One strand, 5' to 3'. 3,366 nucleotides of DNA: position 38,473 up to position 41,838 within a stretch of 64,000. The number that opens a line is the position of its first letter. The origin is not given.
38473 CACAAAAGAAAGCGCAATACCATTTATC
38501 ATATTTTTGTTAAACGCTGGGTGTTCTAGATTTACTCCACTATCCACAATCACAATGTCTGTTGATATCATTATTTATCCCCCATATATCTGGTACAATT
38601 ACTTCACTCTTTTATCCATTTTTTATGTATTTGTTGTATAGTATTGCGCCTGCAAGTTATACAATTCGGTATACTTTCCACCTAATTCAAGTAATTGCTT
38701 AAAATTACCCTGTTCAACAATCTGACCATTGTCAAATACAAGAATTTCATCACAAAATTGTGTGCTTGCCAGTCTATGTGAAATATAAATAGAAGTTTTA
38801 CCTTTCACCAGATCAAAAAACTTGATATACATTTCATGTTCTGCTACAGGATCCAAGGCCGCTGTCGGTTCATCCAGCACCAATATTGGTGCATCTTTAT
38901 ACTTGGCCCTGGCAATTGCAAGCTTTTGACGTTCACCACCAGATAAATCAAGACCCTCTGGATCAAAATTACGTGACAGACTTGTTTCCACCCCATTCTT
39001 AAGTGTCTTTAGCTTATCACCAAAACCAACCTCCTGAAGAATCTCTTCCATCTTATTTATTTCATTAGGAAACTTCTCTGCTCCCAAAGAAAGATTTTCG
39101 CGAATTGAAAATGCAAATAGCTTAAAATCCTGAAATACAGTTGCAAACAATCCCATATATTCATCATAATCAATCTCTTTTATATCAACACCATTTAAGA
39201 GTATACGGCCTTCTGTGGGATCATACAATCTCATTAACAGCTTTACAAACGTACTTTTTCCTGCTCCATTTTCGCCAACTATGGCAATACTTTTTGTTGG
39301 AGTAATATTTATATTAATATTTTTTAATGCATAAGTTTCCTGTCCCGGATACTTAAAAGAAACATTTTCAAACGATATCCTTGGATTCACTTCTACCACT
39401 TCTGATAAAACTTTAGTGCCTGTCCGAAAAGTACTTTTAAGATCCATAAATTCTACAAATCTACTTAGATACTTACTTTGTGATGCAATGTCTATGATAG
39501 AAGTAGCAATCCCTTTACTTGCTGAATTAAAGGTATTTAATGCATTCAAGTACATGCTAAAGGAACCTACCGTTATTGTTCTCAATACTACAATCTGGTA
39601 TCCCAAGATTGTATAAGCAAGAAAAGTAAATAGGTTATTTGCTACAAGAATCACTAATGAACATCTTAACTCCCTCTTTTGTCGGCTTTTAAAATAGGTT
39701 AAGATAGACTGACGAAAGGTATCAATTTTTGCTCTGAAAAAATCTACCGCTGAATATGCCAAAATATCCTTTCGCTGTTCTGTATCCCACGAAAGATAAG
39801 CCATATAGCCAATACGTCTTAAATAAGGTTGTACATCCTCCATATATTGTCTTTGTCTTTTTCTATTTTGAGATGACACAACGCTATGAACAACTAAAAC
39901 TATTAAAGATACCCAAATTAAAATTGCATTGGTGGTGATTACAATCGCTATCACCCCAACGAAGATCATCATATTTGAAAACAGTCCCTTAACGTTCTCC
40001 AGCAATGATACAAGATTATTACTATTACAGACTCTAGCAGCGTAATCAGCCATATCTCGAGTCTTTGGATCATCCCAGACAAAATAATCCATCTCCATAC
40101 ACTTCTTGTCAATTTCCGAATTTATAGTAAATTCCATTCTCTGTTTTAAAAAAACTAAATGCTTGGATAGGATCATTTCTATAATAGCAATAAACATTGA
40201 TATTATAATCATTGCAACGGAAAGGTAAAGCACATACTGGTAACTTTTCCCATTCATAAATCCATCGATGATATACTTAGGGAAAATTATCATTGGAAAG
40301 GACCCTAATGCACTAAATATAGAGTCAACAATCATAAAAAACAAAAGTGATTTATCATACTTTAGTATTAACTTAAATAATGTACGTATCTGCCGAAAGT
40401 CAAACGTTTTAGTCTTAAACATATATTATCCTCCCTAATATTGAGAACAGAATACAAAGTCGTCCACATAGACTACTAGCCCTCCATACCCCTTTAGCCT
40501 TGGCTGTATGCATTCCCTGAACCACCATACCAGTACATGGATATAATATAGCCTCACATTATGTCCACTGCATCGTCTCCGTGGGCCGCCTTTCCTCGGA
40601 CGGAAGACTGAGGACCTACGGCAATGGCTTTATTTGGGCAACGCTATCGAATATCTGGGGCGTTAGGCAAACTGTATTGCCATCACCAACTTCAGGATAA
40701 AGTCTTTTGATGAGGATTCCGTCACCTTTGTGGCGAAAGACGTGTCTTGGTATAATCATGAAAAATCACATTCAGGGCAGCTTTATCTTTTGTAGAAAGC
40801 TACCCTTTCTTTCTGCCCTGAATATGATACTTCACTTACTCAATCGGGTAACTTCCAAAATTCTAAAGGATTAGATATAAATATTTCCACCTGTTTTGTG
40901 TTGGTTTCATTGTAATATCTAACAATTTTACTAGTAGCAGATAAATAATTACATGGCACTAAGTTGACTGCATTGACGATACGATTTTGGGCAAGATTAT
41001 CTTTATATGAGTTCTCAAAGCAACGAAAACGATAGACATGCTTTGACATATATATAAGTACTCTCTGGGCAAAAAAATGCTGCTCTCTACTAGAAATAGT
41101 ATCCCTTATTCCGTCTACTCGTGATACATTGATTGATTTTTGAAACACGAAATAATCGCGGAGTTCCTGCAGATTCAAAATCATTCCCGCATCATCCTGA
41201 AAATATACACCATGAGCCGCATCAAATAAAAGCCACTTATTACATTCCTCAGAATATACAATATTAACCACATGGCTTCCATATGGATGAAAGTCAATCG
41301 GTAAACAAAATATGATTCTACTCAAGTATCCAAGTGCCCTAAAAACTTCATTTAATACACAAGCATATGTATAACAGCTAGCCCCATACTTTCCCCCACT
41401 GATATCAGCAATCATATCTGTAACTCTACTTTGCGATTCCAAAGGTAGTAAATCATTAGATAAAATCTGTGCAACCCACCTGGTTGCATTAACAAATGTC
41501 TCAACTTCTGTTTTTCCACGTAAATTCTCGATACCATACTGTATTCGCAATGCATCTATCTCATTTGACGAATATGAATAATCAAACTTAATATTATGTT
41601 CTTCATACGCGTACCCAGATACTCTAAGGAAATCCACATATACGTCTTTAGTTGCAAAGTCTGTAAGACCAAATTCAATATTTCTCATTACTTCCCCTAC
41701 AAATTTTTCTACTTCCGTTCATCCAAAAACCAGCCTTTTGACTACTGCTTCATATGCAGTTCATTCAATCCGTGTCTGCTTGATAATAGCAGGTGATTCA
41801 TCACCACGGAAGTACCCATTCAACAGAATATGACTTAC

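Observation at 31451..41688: AT-rich mosaic island: three ABC exporters, a cytoplasmic subtilase/P-loop fusion, a transglutaminase-fold protein and an unknown 374-aa protein, with no recognisable substrate gene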

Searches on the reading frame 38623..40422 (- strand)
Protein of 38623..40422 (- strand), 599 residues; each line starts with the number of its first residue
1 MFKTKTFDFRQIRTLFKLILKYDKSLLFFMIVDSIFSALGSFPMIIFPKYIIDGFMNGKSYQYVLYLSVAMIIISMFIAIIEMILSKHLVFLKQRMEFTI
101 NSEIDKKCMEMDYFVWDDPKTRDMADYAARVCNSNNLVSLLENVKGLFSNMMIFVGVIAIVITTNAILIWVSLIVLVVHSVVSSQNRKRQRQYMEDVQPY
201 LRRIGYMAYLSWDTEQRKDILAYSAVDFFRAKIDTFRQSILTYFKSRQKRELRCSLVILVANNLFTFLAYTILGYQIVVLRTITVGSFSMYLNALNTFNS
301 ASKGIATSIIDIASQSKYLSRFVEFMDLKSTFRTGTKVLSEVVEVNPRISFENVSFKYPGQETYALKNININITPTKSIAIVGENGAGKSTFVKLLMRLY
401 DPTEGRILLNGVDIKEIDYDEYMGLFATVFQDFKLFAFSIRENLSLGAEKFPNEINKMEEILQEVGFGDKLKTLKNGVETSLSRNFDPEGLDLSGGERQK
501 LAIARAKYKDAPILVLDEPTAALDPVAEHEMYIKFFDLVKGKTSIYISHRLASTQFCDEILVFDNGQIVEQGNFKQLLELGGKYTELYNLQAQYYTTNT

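Call 4: search_protein_families(library=ncbifam, proteins=[window:38623-40422:-], max_evalue=0.01)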
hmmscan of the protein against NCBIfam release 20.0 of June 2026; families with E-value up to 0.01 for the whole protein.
window:38623-40422:- (599 aa): 190 families (the best 25 are shown)
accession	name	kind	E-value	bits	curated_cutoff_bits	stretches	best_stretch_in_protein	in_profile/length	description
TIGR02203.1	MsbA_lipidA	equivalog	7.8e-80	269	602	1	15-592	5-570/572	lipid A export permease/ATP-binding protein MsbA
TIGR02204.1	MsbA_rel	hypoth_equivalog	4.3e-74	250.2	780.4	1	10-591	4-575/576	ABC transporter, permease/ATP-binding protein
NF010178.0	PRK13657.1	equivalog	7.9e-68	229.3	733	1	19-591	13-570/588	glucan ABC transporter ATP-binding protein/ permease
TIGR01846.1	type_I_sec_HlyB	subfamily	2.5e-63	214.5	725.55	1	17-592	132-693/694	type I secretion system permease/ATPase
TIGR03796.1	NHLM_micro_ABC1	equivalog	3.4e-63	214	853.3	1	13-587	143-708/710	NHLP family bacteriocin export ABC transporter peptidase/permease/ATPase subunit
NF008381.0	PRK11176.1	equivalog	3.4e-63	213.9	867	1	8-592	9-580/582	lipid A ABC transporter ATP-binding protein/permease MsbA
TIGR03375.1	type_I_sec_LssB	subfamily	5.9e-63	213.2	693.1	1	23-579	147-690/696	type I secretion system permease/ATPase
TIGR01193.1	bacteriocin_ABC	subfamily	5e-61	207.1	523.85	1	15-589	147-707/708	peptide cleavage/export ABC transporter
NF008364.0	PRK11160.1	equivalog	3.4e-60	204.2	630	1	147-588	145-572/575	heme ABC transporter ATP-binding protein/permease CydC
TIGR00958.1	3a01208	subfamily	2.6e-58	197.9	874.6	1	20-587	153-710/711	antigen peptide transporter 2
NF045513.1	HepA_fam_ABC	equivalog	2.3e-57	194.8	725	1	65-591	94-609/610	heterocyst formation ABC transporter subunit HepA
TIGR02868.1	CydC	equivalog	6e-55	186.9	329.05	1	151-551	141-530/530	thiol reductant ABC exporter subunit CydC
TIGR03797.1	NHLM_micro_ABC2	equivalog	1.7e-54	185.5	709.4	1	12-591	123-685/686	NHLP bacteriocin export ABC transporter permease/ATPase subunit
NF052233.1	CphA_assoc_ABC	equivalog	1.8e-51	175.4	880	1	266-595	427-747/766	cyanophycin metabolism-associated ABC transporter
TIGR02857.1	CydD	equivalog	9.9e-51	173.3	435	1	342-562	314-528/529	thiol reductant ABC exporter subunit CydD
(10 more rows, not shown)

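Call 5: search_protein_families(library=pfam, proteins=[window:38623-40422:-], max_evalue=0.01)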
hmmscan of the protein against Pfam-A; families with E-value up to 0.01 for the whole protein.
window:38623-40422:- (599 aa): 8 families
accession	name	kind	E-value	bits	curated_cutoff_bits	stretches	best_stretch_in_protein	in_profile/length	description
PF00005.33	ABC_tran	-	1.6e-30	106.9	25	1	366-521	1-137/137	ABC transporter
PF02463.25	SMC_N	-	1.2e-06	28.6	40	0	459-532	124-180/220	RecF/RecN/SMC N terminal domain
PF13304.12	AAA_21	-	9.2e-06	26.4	27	0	380-416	3-56/304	AAA domain, putative AbiEii toxin, Type IV TA system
PF01935.23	DUF87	-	0.0012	19.4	23.2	1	370-398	17-45/220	Helicase HerA, central domain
PF13175.12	AAA_15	-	0.0012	19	32.1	1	366-403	14-50/374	AAA ATPase domain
PF13555.12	AAA_29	-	0.0031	17.7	27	1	371-402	17-48/61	P-loop containing region of AAA domain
PF13401.12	AAA_22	-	0.0035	18.1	27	0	377-403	6-32/130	AAA domain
PF13476.12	AAA_23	-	0.0039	18.3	27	0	367-394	11-37/201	AAA domain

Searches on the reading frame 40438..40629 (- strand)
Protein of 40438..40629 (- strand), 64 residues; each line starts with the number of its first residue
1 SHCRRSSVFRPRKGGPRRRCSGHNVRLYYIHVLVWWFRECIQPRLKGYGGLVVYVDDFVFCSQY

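Call 90: search_protein_families(library=pfam, proteins=[window:40438-40629:-], max_evalue=1)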
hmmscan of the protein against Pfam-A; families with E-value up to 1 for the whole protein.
seq(64 aa): 0 families

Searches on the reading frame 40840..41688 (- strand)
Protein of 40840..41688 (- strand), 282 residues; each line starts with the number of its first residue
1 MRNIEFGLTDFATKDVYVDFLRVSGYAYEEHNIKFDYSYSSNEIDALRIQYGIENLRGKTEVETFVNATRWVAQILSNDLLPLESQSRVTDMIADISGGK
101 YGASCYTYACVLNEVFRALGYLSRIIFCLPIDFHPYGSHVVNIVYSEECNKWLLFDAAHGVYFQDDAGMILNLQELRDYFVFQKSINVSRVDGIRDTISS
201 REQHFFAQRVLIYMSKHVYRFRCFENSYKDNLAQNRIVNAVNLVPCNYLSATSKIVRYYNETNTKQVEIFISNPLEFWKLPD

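Call 4: search_protein_families(library=ncbifam, proteins=[window:40840-41688:-], max_evalue=0.01)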
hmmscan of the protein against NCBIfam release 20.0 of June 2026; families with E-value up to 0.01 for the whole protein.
window:40840-41688:- (282 aa): 0 families

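Call 5: search_protein_families(library=pfam, proteins=[window:40840-41688:-], max_evalue=0.01)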
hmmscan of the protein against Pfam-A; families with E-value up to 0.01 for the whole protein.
window:40840-41688:- (282 aa): 1 family
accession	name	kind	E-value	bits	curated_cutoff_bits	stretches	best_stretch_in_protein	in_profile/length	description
PF01841.26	Transglut_core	-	0.00023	21.8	23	1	67-157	20-108/108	Transglutaminase-like superfamily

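Call 55: search_protein_families(library=pfam, alignment_id=A3, max_evalue=0.01)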
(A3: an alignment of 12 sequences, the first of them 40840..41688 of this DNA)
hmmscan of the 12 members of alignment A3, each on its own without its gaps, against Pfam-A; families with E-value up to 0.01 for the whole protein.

A. member 1, window:40840-41688:- (282 aa): 1 family
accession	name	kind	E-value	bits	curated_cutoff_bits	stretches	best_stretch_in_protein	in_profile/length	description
PF01841.26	Transglut_core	-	0.00023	21.8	23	1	67-157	20-108/108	Transglutaminase-like superfamily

B. families by the number of members that match (of 12 scanned): 2 families
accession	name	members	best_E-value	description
PF01841.26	Transglut_core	10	1.9e-08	Transglutaminase-like superfamily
PF24983.1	DUF7774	1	0.0082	Domain of unknown function (DUF7774)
